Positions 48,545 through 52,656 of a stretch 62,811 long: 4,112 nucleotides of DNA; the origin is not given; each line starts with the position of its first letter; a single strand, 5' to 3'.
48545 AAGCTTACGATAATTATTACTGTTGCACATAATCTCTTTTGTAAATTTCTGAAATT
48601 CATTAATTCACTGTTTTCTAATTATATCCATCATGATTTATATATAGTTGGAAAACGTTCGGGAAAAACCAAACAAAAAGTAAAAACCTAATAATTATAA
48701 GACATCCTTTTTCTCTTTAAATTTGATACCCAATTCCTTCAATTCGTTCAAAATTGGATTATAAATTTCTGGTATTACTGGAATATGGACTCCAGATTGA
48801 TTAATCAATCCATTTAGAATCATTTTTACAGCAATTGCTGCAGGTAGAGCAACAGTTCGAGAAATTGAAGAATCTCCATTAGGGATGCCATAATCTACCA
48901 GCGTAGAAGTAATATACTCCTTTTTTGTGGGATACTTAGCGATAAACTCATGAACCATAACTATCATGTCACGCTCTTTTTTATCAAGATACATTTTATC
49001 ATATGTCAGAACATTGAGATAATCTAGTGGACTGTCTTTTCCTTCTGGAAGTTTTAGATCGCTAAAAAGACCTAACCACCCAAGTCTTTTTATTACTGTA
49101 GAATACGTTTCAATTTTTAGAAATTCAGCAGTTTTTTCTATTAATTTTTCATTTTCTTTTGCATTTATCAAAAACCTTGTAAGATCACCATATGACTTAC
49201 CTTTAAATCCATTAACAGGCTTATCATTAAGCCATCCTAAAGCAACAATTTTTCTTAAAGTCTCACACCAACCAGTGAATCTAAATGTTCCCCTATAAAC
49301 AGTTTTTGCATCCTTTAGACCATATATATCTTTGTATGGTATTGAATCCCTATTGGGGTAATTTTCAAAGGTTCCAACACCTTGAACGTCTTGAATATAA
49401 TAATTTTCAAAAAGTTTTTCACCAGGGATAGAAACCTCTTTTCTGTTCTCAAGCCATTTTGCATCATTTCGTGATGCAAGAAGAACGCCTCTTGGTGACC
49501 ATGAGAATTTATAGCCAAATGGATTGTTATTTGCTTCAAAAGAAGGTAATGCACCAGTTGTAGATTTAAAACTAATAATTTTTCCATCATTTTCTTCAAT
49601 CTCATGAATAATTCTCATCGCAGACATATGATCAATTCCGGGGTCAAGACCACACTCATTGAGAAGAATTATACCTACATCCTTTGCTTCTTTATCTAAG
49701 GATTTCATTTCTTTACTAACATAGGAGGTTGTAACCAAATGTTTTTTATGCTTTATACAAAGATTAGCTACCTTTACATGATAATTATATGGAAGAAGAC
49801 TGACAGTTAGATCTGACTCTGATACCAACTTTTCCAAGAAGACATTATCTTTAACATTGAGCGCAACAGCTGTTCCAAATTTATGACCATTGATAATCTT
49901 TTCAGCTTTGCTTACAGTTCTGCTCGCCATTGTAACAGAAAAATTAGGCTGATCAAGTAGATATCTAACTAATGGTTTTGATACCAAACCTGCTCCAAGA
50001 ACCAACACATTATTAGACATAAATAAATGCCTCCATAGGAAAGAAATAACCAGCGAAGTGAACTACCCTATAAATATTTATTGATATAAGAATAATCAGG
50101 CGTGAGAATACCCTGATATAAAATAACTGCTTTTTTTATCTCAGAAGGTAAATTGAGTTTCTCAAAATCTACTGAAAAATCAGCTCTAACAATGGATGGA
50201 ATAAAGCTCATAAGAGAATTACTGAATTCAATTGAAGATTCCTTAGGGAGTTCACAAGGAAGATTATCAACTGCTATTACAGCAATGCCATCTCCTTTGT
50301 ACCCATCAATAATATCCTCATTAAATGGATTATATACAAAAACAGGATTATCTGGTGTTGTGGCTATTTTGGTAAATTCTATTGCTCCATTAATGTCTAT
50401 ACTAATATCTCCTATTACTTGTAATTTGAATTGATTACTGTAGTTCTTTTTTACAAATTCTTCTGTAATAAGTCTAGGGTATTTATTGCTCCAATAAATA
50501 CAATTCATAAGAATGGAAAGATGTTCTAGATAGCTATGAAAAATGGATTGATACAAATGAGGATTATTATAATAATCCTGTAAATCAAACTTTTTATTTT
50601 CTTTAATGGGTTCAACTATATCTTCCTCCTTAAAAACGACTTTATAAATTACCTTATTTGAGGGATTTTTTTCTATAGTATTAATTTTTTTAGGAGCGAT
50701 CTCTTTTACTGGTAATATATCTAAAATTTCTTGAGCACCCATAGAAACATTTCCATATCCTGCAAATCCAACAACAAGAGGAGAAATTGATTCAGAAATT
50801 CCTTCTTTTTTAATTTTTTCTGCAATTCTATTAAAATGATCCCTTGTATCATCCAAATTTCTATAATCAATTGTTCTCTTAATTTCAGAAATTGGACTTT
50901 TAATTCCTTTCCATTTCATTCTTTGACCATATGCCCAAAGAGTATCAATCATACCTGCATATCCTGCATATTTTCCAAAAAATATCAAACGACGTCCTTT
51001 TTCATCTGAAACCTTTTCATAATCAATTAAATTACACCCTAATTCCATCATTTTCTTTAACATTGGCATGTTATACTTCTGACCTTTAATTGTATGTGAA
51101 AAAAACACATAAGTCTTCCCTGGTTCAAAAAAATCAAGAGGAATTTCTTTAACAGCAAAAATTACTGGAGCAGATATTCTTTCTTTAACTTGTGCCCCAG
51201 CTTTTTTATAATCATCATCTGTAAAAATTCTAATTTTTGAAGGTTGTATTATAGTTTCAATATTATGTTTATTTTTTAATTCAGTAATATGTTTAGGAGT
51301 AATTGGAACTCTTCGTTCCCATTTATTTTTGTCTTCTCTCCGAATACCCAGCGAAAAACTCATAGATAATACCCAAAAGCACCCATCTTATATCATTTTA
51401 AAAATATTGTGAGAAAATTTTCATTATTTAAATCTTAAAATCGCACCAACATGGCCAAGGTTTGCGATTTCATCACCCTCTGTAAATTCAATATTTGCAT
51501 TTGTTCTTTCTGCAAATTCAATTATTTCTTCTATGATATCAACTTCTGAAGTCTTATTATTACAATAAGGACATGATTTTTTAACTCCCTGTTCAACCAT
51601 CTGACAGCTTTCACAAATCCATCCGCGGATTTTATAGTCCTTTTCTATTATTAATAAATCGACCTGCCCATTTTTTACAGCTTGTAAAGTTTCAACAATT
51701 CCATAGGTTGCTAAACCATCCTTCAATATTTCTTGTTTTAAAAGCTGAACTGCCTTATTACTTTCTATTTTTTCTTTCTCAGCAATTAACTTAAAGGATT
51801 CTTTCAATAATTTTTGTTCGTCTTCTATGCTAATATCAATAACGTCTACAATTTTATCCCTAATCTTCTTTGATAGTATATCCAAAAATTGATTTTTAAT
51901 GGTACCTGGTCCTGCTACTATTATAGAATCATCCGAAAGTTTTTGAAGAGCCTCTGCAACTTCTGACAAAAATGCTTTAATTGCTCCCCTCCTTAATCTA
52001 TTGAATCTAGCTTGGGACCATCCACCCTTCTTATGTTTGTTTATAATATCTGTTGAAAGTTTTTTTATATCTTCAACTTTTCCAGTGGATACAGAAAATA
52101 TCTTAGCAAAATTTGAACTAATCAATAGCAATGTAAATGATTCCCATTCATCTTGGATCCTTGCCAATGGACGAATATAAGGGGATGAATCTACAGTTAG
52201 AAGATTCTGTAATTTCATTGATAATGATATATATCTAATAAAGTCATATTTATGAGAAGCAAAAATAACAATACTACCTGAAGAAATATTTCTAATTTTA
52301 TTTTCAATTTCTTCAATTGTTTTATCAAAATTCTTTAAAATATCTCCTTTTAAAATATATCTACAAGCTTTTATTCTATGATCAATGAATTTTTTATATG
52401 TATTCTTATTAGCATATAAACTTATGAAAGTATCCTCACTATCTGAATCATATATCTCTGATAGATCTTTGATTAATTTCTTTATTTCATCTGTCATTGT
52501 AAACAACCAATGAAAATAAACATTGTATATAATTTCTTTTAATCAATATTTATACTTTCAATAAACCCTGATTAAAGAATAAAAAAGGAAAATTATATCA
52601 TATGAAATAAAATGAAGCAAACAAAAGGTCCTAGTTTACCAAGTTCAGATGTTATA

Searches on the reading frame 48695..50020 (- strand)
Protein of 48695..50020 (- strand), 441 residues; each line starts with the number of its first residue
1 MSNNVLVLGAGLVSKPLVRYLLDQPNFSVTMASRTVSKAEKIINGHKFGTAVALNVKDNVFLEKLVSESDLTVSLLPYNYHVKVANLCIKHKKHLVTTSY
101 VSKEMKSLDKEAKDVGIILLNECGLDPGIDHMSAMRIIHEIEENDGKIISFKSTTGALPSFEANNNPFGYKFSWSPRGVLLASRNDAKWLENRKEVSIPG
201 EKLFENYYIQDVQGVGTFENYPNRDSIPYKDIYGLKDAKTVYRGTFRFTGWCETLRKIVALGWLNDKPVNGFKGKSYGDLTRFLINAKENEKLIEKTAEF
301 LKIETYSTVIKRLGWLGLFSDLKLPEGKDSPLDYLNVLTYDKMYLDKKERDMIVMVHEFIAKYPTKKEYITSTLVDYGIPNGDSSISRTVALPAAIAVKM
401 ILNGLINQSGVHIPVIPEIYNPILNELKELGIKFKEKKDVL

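Call 20: search_protein_families(library=pfam, proteins=[window:48695-50020:-], max_evalue=0.00001)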
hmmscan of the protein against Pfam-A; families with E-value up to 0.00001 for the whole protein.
window:48695-50020:- (441 aa): 2 families
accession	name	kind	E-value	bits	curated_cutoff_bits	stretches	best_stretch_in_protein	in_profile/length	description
PF16653.10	Sacchrp_dh_C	-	7.3e-80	269.3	31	1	124-432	1-265/265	Saccharopine dehydrogenase C-terminal domain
PF03435.24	Sacchrp_dh_NADP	-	5.2e-22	79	25.1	1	5-119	1-128/129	Saccharopine dehydrogenase NADP binding domain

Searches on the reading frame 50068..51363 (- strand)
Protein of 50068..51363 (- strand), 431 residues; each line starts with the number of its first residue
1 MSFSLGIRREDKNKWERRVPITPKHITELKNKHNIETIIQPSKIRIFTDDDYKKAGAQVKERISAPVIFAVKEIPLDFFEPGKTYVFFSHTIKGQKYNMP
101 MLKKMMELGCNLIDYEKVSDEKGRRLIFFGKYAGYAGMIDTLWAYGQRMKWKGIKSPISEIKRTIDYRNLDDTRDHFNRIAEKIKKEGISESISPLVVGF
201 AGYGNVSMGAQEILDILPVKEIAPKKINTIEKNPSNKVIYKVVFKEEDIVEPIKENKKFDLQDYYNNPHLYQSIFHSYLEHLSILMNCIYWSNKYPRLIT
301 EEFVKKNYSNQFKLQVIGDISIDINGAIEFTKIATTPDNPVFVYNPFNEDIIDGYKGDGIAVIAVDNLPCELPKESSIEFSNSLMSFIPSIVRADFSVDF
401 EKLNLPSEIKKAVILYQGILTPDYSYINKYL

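Call 20: search_protein_families(library=pfam, proteins=[window:50068-51363:-], max_evalue=0.00001)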
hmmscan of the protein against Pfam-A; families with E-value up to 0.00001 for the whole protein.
window:50068-51363:- (431 aa): 2 families
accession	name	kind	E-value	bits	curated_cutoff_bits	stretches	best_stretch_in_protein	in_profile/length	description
PF05222.21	AlaDh_PNT_N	-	8.7e-24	84.7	30.4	1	6-136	1-136/136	Alanine dehydrogenase/PNT, N-terminal domain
PF01262.27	AlaDh_PNT_C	-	1.2e-07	31.8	23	1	293-420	105-211/214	Alanine dehydrogenase/PNT, C-terminal domain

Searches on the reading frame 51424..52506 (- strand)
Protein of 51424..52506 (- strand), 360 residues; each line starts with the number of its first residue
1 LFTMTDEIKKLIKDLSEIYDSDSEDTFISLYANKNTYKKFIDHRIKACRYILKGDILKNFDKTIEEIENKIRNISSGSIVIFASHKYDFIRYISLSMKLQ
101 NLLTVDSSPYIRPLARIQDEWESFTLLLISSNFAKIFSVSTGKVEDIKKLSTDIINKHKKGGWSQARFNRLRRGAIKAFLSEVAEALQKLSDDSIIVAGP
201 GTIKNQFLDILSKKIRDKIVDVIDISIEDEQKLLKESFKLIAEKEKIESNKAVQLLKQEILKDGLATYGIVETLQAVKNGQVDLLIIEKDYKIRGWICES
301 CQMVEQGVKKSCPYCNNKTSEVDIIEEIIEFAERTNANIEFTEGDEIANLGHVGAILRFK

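Call 20: search_protein_families(library=pfam, proteins=[window:51424-52506:-], max_evalue=0.00001)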
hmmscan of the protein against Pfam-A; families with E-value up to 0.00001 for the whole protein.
window:51424-52506:- (360 aa): 4 families
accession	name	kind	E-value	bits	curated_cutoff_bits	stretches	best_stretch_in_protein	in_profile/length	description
PF18854.6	baeRF_family10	-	6.1e-17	62.7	27.1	1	109-231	1-131/143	Bacterial archaeo-eukaryotic release factor family 10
PF03464.20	eRF1_2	-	9.6e-17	62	27.1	1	125-233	3-120/133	eRF1 domain 2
PF18859.6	acVLRF1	-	8.4e-12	45.9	27.1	1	126-221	5-104/130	Actinobacteria/chloroflexi VLRF1 release factor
PF03465.20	eRF1_3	-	1.1e-09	39.2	25.8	1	248-360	3-105/106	eRF1 domain 3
